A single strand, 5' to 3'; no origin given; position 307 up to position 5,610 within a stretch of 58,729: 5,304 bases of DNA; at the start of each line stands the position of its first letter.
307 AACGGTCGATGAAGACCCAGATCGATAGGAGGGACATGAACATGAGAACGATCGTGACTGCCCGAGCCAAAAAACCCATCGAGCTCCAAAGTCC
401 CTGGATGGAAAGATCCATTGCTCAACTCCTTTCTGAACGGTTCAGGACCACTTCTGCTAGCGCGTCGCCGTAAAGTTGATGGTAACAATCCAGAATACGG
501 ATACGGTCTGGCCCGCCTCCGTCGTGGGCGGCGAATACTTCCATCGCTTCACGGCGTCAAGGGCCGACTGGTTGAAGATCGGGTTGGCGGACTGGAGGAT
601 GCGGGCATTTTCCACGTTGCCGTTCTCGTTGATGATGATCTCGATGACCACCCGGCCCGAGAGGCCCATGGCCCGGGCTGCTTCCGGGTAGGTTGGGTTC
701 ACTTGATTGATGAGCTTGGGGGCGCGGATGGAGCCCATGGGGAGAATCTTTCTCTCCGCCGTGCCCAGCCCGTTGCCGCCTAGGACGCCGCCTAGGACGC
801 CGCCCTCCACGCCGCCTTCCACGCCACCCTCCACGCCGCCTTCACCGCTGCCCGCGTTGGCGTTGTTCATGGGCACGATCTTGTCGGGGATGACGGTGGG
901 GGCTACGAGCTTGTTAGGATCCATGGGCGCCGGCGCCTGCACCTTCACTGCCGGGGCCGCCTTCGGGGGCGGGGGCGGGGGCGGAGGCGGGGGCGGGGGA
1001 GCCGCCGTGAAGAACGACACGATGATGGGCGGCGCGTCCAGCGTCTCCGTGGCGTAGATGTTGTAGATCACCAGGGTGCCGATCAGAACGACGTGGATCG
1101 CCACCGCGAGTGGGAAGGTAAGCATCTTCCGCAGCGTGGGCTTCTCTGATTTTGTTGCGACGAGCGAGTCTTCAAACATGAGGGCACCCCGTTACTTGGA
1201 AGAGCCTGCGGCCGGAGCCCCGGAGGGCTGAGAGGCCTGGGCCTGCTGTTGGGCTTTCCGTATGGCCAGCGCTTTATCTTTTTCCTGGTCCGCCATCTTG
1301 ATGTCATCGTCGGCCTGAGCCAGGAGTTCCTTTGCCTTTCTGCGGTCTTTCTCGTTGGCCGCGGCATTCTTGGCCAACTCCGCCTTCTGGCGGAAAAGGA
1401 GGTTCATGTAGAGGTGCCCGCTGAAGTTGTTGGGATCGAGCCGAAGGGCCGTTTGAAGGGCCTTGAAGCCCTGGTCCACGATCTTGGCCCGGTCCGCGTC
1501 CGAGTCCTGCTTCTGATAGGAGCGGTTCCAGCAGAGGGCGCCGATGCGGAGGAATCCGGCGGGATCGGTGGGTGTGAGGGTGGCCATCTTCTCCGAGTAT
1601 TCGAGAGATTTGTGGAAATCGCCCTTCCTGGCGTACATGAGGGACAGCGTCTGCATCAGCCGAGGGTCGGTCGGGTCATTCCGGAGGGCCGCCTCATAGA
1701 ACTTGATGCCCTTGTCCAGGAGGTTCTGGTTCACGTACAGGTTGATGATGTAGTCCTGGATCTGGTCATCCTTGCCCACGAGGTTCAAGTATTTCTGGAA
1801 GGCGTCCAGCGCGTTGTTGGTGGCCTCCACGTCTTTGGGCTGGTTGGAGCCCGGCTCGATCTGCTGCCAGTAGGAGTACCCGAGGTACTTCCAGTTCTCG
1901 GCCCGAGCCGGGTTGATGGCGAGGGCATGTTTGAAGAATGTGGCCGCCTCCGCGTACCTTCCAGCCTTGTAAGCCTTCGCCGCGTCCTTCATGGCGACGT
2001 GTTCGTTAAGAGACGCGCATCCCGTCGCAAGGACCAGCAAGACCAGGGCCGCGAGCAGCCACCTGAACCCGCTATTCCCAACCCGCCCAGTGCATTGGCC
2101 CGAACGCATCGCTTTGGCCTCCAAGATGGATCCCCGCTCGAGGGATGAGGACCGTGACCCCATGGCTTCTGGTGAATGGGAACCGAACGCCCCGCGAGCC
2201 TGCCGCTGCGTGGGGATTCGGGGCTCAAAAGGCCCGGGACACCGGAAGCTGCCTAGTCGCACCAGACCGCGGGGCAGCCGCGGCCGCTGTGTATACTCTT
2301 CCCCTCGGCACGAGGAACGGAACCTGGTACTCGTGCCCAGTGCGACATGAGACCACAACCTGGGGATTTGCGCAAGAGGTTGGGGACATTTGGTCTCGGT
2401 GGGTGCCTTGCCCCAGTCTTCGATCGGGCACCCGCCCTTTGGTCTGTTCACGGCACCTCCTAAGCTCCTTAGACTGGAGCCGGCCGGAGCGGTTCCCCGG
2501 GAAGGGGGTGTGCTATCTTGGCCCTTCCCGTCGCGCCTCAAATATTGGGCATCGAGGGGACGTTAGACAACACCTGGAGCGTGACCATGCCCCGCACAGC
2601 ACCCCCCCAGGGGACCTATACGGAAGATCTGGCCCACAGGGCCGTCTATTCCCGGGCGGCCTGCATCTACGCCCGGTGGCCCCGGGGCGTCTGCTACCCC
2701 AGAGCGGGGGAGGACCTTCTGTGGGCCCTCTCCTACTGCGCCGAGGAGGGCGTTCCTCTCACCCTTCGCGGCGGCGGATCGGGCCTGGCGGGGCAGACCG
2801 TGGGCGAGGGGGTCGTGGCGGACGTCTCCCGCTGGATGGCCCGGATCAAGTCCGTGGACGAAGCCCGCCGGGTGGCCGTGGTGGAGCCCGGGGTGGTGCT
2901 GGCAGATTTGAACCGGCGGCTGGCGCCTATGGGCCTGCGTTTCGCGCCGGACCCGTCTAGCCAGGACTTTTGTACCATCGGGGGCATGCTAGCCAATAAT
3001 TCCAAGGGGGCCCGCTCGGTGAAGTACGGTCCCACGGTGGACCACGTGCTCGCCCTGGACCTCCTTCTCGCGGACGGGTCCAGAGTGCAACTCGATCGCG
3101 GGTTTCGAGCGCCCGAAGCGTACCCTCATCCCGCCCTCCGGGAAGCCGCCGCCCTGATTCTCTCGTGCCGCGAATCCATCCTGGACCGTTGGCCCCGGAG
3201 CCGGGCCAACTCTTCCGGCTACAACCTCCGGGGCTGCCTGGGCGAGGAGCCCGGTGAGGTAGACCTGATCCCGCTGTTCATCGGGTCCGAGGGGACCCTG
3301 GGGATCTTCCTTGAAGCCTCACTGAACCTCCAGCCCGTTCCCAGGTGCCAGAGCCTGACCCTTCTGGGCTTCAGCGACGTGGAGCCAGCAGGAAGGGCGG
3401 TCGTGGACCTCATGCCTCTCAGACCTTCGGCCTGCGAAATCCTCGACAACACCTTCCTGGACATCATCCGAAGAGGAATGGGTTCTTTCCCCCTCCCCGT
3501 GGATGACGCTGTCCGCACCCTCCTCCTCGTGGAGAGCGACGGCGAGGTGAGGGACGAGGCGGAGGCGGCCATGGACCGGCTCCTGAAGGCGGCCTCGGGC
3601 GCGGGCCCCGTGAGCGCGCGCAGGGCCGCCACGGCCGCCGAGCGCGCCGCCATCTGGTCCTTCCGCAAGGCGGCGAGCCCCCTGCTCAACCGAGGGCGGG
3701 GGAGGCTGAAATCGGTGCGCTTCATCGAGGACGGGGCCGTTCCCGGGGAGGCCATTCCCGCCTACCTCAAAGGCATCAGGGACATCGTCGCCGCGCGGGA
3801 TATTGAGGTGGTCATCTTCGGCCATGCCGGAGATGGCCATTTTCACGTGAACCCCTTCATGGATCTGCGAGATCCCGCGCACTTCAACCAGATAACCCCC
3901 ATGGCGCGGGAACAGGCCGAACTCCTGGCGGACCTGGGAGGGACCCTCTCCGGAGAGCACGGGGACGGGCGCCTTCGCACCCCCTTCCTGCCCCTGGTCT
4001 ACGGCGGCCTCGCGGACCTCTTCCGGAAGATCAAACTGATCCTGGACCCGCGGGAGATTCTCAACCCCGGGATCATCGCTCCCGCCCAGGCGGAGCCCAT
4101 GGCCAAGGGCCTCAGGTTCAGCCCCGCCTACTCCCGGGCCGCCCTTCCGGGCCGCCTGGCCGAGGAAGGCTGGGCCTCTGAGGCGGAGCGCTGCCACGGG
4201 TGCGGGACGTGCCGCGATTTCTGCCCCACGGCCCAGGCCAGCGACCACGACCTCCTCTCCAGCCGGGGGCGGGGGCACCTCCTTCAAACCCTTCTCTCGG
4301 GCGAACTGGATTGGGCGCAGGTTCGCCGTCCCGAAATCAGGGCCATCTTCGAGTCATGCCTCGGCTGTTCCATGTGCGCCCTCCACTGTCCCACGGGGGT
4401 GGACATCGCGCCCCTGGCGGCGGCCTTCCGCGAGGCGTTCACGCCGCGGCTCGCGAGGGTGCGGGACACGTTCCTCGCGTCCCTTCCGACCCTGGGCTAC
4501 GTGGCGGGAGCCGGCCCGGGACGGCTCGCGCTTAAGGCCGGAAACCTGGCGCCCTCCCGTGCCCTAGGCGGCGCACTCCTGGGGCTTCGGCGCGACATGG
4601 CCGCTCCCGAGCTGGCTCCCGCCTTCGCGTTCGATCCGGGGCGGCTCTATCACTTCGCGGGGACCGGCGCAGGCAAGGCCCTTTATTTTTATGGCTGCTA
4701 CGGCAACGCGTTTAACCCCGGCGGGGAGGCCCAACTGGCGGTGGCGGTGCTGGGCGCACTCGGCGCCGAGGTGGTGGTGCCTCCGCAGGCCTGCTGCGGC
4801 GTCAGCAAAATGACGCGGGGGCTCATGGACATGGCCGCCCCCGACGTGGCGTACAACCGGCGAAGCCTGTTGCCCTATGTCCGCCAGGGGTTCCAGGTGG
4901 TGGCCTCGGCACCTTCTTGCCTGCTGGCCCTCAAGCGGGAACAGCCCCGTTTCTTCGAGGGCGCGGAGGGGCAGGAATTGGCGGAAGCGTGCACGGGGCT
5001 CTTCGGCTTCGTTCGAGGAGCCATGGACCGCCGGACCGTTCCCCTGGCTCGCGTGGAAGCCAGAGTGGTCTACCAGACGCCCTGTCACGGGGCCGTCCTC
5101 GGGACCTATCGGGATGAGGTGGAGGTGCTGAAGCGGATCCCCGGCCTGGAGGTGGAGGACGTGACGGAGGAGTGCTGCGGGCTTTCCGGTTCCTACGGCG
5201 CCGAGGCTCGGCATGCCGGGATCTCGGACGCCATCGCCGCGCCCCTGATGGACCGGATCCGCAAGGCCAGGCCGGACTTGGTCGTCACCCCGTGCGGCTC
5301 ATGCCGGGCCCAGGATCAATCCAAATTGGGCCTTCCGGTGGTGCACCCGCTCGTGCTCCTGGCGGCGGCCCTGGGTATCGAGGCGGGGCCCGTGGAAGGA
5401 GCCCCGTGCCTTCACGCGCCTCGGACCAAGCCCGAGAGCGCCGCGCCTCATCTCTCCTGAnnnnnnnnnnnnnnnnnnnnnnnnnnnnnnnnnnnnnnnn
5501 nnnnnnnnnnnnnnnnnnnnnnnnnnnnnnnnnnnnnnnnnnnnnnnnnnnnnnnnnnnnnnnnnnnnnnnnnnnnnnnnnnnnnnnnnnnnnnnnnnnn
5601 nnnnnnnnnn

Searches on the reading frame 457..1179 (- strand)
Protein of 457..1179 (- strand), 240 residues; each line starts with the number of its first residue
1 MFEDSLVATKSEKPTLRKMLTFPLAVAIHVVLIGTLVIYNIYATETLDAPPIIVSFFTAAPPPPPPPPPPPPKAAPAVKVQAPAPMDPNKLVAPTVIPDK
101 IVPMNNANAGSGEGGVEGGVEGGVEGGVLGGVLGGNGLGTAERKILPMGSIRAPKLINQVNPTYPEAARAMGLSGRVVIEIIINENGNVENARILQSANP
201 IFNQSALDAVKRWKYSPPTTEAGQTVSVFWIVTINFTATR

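Call 41: search_protein_families(library=pfam, proteins=[window:457-1179:-], max_evalue=0.00001)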
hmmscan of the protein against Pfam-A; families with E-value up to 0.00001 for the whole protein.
window:457-1179:- (240 aa): 1 family
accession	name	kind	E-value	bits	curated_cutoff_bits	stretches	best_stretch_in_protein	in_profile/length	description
PF03544.19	TonB_C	-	4.9e-21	75.4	24.6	1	161-237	2-78/79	Gram-negative bacterial TonB protein C-terminal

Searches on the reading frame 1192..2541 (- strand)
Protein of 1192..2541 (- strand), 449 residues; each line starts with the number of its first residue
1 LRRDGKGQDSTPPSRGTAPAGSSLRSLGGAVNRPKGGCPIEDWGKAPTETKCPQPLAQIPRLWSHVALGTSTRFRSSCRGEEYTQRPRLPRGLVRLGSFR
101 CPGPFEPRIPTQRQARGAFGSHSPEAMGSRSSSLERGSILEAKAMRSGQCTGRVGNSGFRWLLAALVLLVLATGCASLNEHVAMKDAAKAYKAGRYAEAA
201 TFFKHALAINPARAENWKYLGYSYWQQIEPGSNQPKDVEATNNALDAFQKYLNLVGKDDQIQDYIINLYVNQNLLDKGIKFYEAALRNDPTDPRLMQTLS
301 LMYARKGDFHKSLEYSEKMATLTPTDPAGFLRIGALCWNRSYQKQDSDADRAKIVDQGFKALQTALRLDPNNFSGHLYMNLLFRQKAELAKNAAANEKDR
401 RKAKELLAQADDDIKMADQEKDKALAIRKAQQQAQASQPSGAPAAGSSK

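Call 41: search_protein_families(library=pfam, proteins=[window:1192-2541:-], max_evalue=0.00001)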
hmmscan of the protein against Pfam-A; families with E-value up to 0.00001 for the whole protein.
window:1192-2541:- (449 aa): 6 families
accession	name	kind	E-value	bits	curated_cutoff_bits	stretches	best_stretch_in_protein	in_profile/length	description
PF13428.12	TPR_14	-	1.4e-10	41.2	23.5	0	261-298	3-40/44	Tetratricopeptide repeat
PF07719.23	TPR_2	-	6e-09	35.8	27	0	190-211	11-32/34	Tetratricopeptide repeat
PF13414.12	TPR_11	-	1.6e-08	34.5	26.8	0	191-227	5-41/42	TPR repeat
PF13181.12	TPR_8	-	1.8e-08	34.3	25.7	0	268-291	10-33/34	Tetratricopeptide repeat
PF13431.12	TPR_17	-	5.2e-07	29.9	24.4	0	281-313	1-33/34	Tetratricopeptide repeat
PF13371.12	TPR_9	-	4.2e-06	27.1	35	0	267-327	3-63/73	Tetratricopeptide repeat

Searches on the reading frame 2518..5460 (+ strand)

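Call 41: search_protein_families(library=pfam, proteins=[window:2518-5460:+], max_evalue=0.00001)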
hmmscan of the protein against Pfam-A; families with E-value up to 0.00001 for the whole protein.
window:2518-5460:+ (980 aa): 8 families
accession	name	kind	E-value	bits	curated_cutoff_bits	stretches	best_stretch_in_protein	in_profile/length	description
PF02913.24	FAD-oxidase_C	-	1.6e-50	172.6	21.2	1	275-518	2-246/248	FAD linked oxidases, C-terminal domain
PF01565.28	FAD_binding_4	-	2.2e-36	125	26.4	1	55-192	1-138/139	FAD binding domain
PF02754.22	CCG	-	3.6e-18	65.9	20.6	2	850-932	1-83/85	Cysteine-rich domain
PF13183.11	Fer4_8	-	2.5e-09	38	27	1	555-628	1-68/68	4Fe-4S dicluster domain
PF13187.11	Fer4_9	-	2.2e-07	31.2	27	0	549-571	27-49/52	4Fe-4S dicluster domain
PF00037.32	Fer4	-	8.9e-07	28.9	21.1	0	556-571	5-20/24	4Fe-4S binding domain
PF13534.11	Fer4_17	-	1.6e-06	29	22.2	0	558-629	1-61/61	4Fe-4S dicluster domain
PF12838.12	Fer4_7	-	3e-06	28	27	0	558-628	1-52/52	4Fe-4S dicluster domain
